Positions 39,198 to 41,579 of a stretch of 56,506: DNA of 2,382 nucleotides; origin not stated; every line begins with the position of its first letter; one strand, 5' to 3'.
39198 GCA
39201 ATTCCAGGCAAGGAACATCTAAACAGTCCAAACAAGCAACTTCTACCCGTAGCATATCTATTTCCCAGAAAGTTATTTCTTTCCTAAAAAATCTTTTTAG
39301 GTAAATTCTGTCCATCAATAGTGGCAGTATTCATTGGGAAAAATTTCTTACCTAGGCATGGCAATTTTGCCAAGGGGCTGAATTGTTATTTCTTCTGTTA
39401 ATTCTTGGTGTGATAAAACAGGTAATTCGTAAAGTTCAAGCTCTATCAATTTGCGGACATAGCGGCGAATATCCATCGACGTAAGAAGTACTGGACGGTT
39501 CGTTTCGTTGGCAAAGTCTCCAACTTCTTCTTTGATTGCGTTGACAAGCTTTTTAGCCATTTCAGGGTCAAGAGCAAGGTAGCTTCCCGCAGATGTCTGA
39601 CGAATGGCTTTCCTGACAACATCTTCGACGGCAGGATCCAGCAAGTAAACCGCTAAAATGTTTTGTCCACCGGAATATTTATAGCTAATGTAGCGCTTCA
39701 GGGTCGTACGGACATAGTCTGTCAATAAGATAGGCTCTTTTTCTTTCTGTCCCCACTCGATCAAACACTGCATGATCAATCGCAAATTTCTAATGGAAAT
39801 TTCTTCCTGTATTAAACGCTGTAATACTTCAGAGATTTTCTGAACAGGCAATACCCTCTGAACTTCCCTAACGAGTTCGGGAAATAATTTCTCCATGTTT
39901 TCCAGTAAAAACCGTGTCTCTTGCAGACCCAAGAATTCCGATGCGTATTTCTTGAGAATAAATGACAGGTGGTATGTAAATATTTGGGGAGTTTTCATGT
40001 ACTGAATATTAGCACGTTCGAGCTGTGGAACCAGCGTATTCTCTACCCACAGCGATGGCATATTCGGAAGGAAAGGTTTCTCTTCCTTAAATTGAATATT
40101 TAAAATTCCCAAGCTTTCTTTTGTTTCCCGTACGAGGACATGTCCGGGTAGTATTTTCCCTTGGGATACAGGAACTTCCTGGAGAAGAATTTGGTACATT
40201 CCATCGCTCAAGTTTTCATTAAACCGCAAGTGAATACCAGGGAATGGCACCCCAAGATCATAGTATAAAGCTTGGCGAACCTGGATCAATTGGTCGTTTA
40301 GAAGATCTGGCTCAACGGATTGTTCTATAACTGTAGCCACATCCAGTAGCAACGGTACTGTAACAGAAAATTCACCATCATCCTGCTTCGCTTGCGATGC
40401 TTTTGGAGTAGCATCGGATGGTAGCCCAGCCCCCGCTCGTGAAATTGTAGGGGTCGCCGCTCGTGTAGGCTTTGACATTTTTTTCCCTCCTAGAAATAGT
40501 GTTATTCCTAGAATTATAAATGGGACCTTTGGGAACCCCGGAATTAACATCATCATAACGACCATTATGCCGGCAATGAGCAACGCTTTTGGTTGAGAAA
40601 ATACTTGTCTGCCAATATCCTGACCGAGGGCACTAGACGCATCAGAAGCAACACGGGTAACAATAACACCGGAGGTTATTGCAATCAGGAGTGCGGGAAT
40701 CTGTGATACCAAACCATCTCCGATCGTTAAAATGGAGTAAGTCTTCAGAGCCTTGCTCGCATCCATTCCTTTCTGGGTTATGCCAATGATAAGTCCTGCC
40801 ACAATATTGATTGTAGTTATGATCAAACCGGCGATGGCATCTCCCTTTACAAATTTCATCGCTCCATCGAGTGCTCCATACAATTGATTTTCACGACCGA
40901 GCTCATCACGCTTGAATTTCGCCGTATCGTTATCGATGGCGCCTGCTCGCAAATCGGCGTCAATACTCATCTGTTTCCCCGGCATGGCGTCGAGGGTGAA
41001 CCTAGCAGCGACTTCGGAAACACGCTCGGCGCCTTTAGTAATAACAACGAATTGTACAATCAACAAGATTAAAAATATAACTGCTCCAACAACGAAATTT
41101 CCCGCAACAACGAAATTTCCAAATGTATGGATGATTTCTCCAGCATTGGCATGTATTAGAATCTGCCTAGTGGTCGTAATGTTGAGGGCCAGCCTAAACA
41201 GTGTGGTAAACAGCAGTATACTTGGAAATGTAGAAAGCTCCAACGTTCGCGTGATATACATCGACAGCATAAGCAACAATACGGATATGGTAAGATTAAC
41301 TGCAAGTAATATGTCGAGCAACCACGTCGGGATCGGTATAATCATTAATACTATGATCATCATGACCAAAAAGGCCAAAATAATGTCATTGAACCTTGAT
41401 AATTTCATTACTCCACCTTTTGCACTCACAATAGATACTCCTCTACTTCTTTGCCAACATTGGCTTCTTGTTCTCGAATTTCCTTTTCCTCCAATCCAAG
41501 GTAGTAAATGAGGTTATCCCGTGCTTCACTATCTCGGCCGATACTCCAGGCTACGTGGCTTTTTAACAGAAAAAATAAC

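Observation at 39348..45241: Ysc-style yopN-tyeA-sycN-yscX-yscY-yscV-like T3SS module, isolated from the rest of an injectisome, in a PVC-like AT-rich genome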

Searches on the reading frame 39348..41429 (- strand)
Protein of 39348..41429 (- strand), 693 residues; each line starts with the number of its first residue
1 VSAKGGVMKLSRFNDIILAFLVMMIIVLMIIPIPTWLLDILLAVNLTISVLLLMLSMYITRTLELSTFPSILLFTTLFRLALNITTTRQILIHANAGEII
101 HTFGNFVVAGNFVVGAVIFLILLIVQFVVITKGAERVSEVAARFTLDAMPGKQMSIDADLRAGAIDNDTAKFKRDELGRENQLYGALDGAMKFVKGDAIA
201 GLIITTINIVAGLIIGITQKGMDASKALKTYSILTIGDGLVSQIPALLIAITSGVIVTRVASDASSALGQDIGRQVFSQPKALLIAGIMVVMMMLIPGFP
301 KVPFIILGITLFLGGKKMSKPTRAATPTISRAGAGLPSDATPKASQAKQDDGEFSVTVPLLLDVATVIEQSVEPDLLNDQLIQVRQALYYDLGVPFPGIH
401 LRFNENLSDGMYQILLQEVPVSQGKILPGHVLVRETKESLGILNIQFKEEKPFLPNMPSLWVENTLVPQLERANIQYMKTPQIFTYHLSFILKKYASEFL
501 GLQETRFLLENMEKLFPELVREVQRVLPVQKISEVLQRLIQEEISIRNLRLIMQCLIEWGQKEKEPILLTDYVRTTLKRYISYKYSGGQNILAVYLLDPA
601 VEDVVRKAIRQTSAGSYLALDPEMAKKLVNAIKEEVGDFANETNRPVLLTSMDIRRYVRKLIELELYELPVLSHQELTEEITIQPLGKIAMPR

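Call 3: search_protein_families(library=pfam, proteins=[window:39348-41429:-], max_evalue=1)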
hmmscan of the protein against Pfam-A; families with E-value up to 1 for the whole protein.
window:39348-41429:- (693 aa): 1 family
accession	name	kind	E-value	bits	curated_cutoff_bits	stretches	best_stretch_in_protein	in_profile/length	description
PF00771.25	FHIPEP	-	7.9e-233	775.1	29.1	1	25-681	1-656/657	FHIPEP family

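Call 4: search_protein_families(library=ncbifam, proteins=[window:39348-41429:-], max_evalue=1)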
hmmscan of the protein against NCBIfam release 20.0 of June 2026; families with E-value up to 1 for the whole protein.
window:39348-41429:- (693 aa): 5 families
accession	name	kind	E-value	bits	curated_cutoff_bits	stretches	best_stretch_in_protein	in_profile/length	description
TIGR01399.1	hrcV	equivalog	4.3e-275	914.4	692.25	1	14-689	3-677/677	type III secretion system export apparatus subunit SctV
NF009363.0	PRK12720.1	equivalog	5.3e-216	719.2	993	1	9-690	12-672/683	EscV/YscV/HrcV family type III secretion system export apparatus protein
NF011865.0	PRK15337.1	equivalog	1.1e-215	718.1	800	1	15-687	14-684/686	EscV/YscV/HrcV family type III secretion system export apparatus protein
TIGR01398.1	FlhA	equivalog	7.6e-198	659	772.1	1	14-689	2-678/678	flagellar biosynthesis protein FlhA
NF004571.0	PRK05910.1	equivalog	3.9e-78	263.4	670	2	18-321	12-308/584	type III secretion system protein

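Call 7: find_related_loci(query=window:39348-41429:-, collection=genome_contigs, flank=10000)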
Query window:39348-41429:- (693 aa) in genome_contigs; peptide patterns used: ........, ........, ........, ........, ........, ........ (x = any residue, [..] = any of these).
600 stretches matched a pattern (row limit reached: there are more); 598 encode a relative of the query (tblastn E <= 1e-3); the best 80 are kept; 80 distinct loci.
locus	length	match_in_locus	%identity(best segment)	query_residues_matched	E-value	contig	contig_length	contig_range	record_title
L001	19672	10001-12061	74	7-691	0e+0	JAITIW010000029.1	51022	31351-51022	MAG: Puniceicoccales bacterium isolate Pcl387_bin136 k119_1798375, whole genome shotgun sequence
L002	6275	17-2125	65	3-691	0e+0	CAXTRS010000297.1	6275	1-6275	MAG TPA_asm: uncultured Chthoniobacterales bacterium isolate public_SRR14721930_metawrap_bin.1 genome assembly, contig:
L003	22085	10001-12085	58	12-693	0e+0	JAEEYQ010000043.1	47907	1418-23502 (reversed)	MAG: Lentisphaeria bacterium isolate Tb.RUG.64 k141_6420690_flag=1_multi=15.1140_len=47907, whole genome shotgun sequenc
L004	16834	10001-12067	58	6-689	0e+0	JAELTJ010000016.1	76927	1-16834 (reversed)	Achromobacter sp. ASV32 NODE_16_length_76927_cov_15.440143, whole genome shotgun sequence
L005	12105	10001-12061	54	9-691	0e+0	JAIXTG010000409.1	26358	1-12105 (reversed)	MAG: Oxalobacteraceae bacterium isolate C8_MAG_00032 pond_C8_MAG_00032_000000000027, whole genome shotgun sequence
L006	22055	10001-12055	53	14-691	0e+0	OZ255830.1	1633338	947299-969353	MAG: Alphaproteobacteria bacterium isolate efcd4779-ec1b-4db1-9cd4-90ea4d8595b9 genome assembly, chromosome: 1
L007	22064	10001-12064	53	10-691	0e+0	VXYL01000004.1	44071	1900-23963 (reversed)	MAG: Gammaproteobacteria bacterium isolate SB0670_bin_10 NODE_489_length_44071_cov_13.184456, whole genome shotgun seque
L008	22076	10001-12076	53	2-693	0e+0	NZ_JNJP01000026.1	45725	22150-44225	Bilophila wadsworthia ATCC 49260 T370DRAFT_scaffold00025.25_C, whole genome shotgun sequence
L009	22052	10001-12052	54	14-691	0e+0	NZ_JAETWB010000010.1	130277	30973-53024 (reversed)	Belnapia arida strain T18 NODE_10_length_130277_cov_239.313817, whole genome shotgun sequence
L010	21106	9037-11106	52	1-689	0e+0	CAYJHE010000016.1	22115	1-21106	MAG TPA_asm: uncultured Desulfovibrionaceae bacterium isolate ERP123703_co1_80 genome assembly, contig: NODE_2423_length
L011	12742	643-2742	49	5-689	0e+0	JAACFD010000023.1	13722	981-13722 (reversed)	MAG: Chlamydiales bacterium isolate bin.18 scaffold_2765, whole genome shotgun sequence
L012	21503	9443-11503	50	10-691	0e+0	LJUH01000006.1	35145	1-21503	MAG: Chlamydiae bacterium SM23_39 WORSMTZ_1317, whole genome shotgun sequence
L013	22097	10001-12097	48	10-691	0e+0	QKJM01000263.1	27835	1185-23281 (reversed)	MAG: Archangium sp. isolate SZUA-606 scaffold_3745, whole genome shotgun sequence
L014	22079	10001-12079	55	5-689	0e+0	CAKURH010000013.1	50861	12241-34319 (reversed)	MAG: uncultured Kiritimatiellaeota bacterium isolate REFINED_METABAT215_TOP10_CONTIGS_1500_ASSEMBLY_K77_MERGED__Hadza_Ph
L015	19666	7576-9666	56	5-691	0e+0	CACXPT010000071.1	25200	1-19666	uncultured bacterium isolate RUG11483 genome assembly, contig: RUG11483_asm_71, whole genome shotgun sequence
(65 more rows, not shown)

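Call 10: search_dna_similar(query=window:39348-41429:-, collection=plasmids, mode=protein, max_rows=25)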
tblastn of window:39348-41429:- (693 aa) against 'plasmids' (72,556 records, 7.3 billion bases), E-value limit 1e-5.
Records with a match: 694; places in all: 858; records where one place covers at least 80% of the query: 628.
Best place of each record, by identity: <60% 694.
By first word of the organism name: Ralstonia 136; Shigella 104; Yersinia 93; Rhizobium 50; Escherichia 42; Sinorhizobium 28; Azospirillum 23; Aeromonas 21; Bradyrhizobium 18; Pantoea 14; and 61 more.
By predicted mobility (MOB-suite, as given by PLSDB): mobilizable 280; non-mobilizable 247; conjugative 167.
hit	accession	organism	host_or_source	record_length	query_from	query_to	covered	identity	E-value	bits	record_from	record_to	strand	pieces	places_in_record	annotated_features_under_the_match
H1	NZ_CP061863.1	Photobacterium damselae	Seriola lalandi,cell culture,caudal ...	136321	35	691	95%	55.8%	0e+0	744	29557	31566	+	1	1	sctV: type III secretion system export apparatus subunit SctV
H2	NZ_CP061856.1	Photobacterium damselae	Seriola lalandi,cell culture,caudal ...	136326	35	691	95%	55.8%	0e+0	744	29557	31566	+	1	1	sctV: type III secretion system export apparatus subunit SctV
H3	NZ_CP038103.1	Aeromonas salmonicida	Salvelinus fontinalis,whole organism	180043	38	691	94%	56.0%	0e+0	726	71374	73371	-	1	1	ascV: SctV family type III secretion system export apparatus subunit AscV | LcrR family type III secretion system chaperone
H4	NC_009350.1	Aeromonas salmonicida subsp. salmonicida A449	-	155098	38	691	94%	56.0%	0e+0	726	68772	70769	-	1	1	ascV: SctV family type III secretion system export apparatus subunit AscV | LcrR family type III secretion system chaperone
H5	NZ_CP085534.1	Aeromonas salmonicida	Brook charr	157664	38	691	94%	56.0%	0e+0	726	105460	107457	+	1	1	ascV: SctV family type III secretion system export apparatus subunit AscV | LcrR family type III secretion system chaperone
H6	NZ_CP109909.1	Aeromonas salmonicida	cell culturel,Aeromonas salmonicida ...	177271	38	691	94%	56.0%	0e+0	726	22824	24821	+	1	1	ascV: SctV family type III secretion system export apparatus subunit AscV | LcrR family type III secretion system chaperone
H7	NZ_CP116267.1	Aeromonas salmonicida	Fish,Bacteria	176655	38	691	94%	56.0%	0e+0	726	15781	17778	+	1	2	ascV: SctV family type III secretion system export apparatus subunit AscV | LcrR family type III secretion system chaperone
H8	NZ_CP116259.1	Aeromonas salmonicida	Fish,Bacteria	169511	38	691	94%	56.0%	0e+0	726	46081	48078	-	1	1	ascV: SctV family type III secretion system export apparatus subunit AscV | LcrR family type III secretion system chaperone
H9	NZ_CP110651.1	Aeromonas salmonicida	Coregonus peled,cell culture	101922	38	691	94%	56.0%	0e+0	726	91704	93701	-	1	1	ascV: SctV family type III secretion system export apparatus subunit AscV | LcrR family type III secretion system chaperone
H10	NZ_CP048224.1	Aeromonas salmonicida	Salmo salar,cell culture,Atlantic ...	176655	38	691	94%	56.0%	0e+0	726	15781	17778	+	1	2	ascV: SctV family type III secretion system export apparatus subunit AscV | LcrR family type III secretion system chaperone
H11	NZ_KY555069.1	Aeromonas salmonicida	-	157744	38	691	94%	56.0%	0e+0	726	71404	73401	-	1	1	ascV: SctV family type III secretion system export apparatus subunit AscV | LcrR family type III secretion system chaperone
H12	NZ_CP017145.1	Aeromonas salmonicida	Sebastes schlegelii,isolated bacteria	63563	38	691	94%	56.0%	0e+0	724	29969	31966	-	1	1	ascV: SctV family type III secretion system export apparatus subunit AscV | LcrR family type III secretion system chaperone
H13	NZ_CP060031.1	Aeromonas salmonicida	Sebastes schlegeli,Head kidney, Spleen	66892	38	691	94%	56.0%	0e+0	724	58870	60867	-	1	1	ascV: SctV family type III secretion system export apparatus subunit AscV | LcrR family type III secretion system chaperone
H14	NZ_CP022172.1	Aeromonas salmonicida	Atlantic salmon,The RAS Atlantic Salmon ...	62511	38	691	94%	56.0%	0e+0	724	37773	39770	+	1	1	ascV: SctV family type III secretion system export apparatus subunit AscV | LcrR family type III secretion system chaperone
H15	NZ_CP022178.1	Aeromonas salmonicida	Atlantic salmon,The RAS Atlantic Salmon ...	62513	38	691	94%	56.0%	0e+0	724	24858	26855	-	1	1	ascV: SctV family type III secretion system export apparatus subunit AscV | LcrR family type III secretion system chaperone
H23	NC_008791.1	Yersinia enterocolitica subsp. enterocolitica 8081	-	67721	37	691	95%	54.6%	0e+0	721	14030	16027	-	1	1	lcrD: SctV family type III secretion system export apparatus subunit LcrD | lcrR: type III secretion system chaperone LcrR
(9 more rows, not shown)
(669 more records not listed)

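Call 11: get_annotated_region(hit=H23, flank=12000)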
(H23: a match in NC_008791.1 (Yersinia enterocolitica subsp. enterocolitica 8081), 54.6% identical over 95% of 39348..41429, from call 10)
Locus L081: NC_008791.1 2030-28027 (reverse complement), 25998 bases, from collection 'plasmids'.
description: Yersinia enterocolitica subsp. enterocolitica 8081 plasmid pYVe8081, complete sequence
organism: Yersinia enterocolitica subsp. enterocolitica 8081 (NCBI taxid 393305)
taxonomy: Bacteria; Pseudomonadota; Gammaproteobacteria; Enterobacterales; Yersiniaceae; Yersinia; Yersinia enterocolitica; Yersinia enterocolitica subsp. enterocolitica 8081
host: -; source: -; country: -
typing (MOB-suite, as given by PLSDB): non-mobilizable; replicon IncFII,rep_cluster_645
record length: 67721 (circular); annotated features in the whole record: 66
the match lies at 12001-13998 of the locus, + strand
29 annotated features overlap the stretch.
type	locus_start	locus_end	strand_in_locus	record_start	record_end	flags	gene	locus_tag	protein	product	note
CDS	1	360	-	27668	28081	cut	yscB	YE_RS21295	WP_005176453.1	type III secretion system chaperone YscB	-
CDS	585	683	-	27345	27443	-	yscA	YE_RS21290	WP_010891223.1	type III secretion system protein YscA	-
predicted_resistance_gene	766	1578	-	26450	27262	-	virF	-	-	virulence regulon transcriptional activator VirF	predicted by amrfinderplus; class ; identity 98.52%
CDS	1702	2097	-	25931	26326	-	yscW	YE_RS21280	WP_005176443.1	type III secretion system pilotin YscW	-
CDS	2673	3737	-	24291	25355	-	yscU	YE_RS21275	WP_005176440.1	type III secretion system export apparatus switch protein YscU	-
CDS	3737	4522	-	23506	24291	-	yscT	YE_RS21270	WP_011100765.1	SctT family type III secretion system export apparatus subunit YscT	-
CDS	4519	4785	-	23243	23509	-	yscS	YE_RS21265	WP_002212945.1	SctS family type III secretion system export apparatus subunit YscS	-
CDS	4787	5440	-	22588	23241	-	yscR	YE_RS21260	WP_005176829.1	SctR family type III secretion system export apparatus subunit YscR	-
CDS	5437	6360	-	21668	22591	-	yscQ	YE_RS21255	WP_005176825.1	SctQ family type III secretion system cytoplasmic ring protein YscQ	-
CDS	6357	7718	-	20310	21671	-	-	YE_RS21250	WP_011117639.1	type III secretion system needle length determinant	-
CDS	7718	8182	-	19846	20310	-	yscO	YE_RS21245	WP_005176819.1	type III secretion system central stalk protein YscO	-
CDS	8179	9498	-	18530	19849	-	yscN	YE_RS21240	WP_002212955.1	SctN family type III secretion system ATPase YscN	-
CDS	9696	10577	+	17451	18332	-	yopN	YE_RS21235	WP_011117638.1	SctW family type III secretion system gatekeeper subunit YopN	-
CDS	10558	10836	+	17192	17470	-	tyeA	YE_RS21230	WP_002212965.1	type III secretion system gatekeeper subunit TyeA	-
CDS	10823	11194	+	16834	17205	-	sycN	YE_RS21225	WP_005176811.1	type III secretion chaperone SycN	-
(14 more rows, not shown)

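Call 20: find_encoding_contigs(protein=window:39348-41429:-, flank=10000, max_places=6)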
Protein window:39348-41429:- (693 aa): no gene with exactly this product is on record in the collection.

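Call 21: find_encoding_contigs(protein=window:39348-41408:-, flank=10000, max_places=6)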
Protein window:39348-41408:- (686 aa): no gene with exactly this product is on record in the collection.

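Call 37: search_protein_families(library=pfam, proteins=[L001:404-2314:-, L001:2475-2972:-, L001:2984-3379:-, L001:3066-5018:-, L001:4969-6234:-, L001:6759-7682:+, L001:8051-9499:+, L001:9582-9974:+, L001:12074-13192:+, L001:14787-15137:+], max_evalue=0.01)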
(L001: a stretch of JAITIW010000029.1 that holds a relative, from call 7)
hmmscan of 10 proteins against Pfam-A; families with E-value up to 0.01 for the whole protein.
L001:404-2314:- (636 aa): 9 families
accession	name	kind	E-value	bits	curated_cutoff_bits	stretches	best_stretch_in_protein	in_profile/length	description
PF01134.28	GIDA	-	8.5e-146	486.4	22.1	2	15-238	1-224/391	Glucose inhibited division protein A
PF13932.14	SAM_GIDA_C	-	3e-22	78.6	27.1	1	571-627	1-57/57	tRNA modifying enzyme MnmG/GidA C-terminal helical bundle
PF12831.13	FAD_oxidored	-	2.3e-08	34.2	27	1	15-148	1-127/416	FAD dependent oxidoreductase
PF00890.30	FAD_binding_2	-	2.5e-06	27.4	20.4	1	15-46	1-32/414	FAD binding domain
PF21680.2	GIDA_C_1st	-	4.4e-05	24.6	24.7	1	498-566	26-95/96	tRNA modifying enzyme MnmG/GidA C-terminal helical domain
PF07992.20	Pyr_redox_2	-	9.2e-05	22.4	26.1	1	14-63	1-51/291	Pyridine nucleotide-disulphide oxidoreductase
PF03486.20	HI0933_like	-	0.00044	20.2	50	0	15-48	2-35/244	HI0933-like protein Rossmann domain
PF01266.30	DAO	-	0.0005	20.1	27.9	0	15-46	1-32/353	FAD dependent oxidoreductase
PF01262.27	AlaDh_PNT_C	-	0.004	17.1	23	1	13-52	28-67/214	Alanine dehydrogenase/PNT, C-terminal domain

L001:2475-2972:- (165 aa): 1 family
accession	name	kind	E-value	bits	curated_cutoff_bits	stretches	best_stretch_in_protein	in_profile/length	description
PF05932.18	CesT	-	1.3e-05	25.7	22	1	10-124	3-118/119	Tir chaperone protein (CesT) family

L001:2984-3379:- (131 aa): 0 families

L001:3066-5018:- (650 aa): 2 families
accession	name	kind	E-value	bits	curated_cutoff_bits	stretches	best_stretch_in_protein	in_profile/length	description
PF01075.23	Glyco_transf_9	-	1.1e-24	87.6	22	1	492-617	96-220/247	Glycosyltransferase family 9 (heptosyltransferase)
PF03279.18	Lip_A_acyltrans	-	2.5e-22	79.9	22.3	1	33-311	23-295/295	Bacterial lipid A biosynthesis acyltransferase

L001:4969-6234:- (421 aa): 3 families
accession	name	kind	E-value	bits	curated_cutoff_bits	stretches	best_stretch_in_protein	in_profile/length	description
PF00109.32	ketoacyl-synt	-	1.3e-56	192.4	20.8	1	8-253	2-252/252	Beta-ketoacyl synthase, N-terminal domain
PF02801.28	Ketoacyl-synt_C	-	3.6e-36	124.2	20.8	1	261-376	1-119/119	Beta-ketoacyl synthase, C-terminal domain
PF00108.29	Thiolase_N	-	0.0025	17.7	26.4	1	159-198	75-114/260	Thiolase, N-terminal domain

L001:6759-7682:+ (307 aa): 4 families
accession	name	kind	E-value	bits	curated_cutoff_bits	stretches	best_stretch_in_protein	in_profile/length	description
PF13793.12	Pribosyltran_N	-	3.8e-46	156.2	25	1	1-117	1-117/117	N-terminal domain of ribose phosphate pyrophosphokinase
PF14572.12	Pribosyl_synth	-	6.5e-19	69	27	1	201-299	76-176/184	Phosphoribosyl synthetase-associated domain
PF00156.33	Pribosyltran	-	1.6e-16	60.5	26.3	1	153-245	24-124/158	Phosphoribosyl transferase domain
PF14681.12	UPRTase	-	0.00049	20.1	27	1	205-244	117-160/206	Uracil phosphoribosyltransferase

L001:8051-9499:+ (482 aa): 4 families
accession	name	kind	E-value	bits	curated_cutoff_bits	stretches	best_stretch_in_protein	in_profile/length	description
PF01406.26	tRNA-synt_1e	-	5.9e-111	371.1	27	1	20-323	5-300/301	tRNA synthetases class I (C) catalytic domain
PF09334.17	tRNA-synt_1g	-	1.4e-09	37.7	20.1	2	261-316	313-368/391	tRNA synthetases class I (M)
PF00133.28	tRNA-synt_1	-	1.4e-08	34.4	22.7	1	231-313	330-412/414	tRNA synthetases class I (I, L, M and V)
PF01921.24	tRNA-synt_1f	-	3e-05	23.5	27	0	36-74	34-72/360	tRNA synthetases class I (K)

L001:9582-9974:+ (130 aa): 5 families
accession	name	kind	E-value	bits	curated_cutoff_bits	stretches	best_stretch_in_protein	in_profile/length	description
PF14559.12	TPR_19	-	1.4e-06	28.9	25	1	21-66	6-51/68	Tetratricopeptide repeat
PF07719.23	TPR_2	-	0.00041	20.7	27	0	7-38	2-33/34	Tetratricopeptide repeat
PF12895.13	ANAPC3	-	0.00047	20.8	27.2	1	6-64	23-80/82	Anaphase-promoting complex, cyclosome, subunit 3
PF13428.12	TPR_14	-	0.0005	20.9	23.5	0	7-48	2-43/44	Tetratricopeptide repeat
PF04348.19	LppC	-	0.0039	16.3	28.8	1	22-122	40-143/563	LppC putative lipoprotein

L001:12074-13192:+ (372 aa): 0 families

L001:14787-15137:+ (116 aa): 0 families
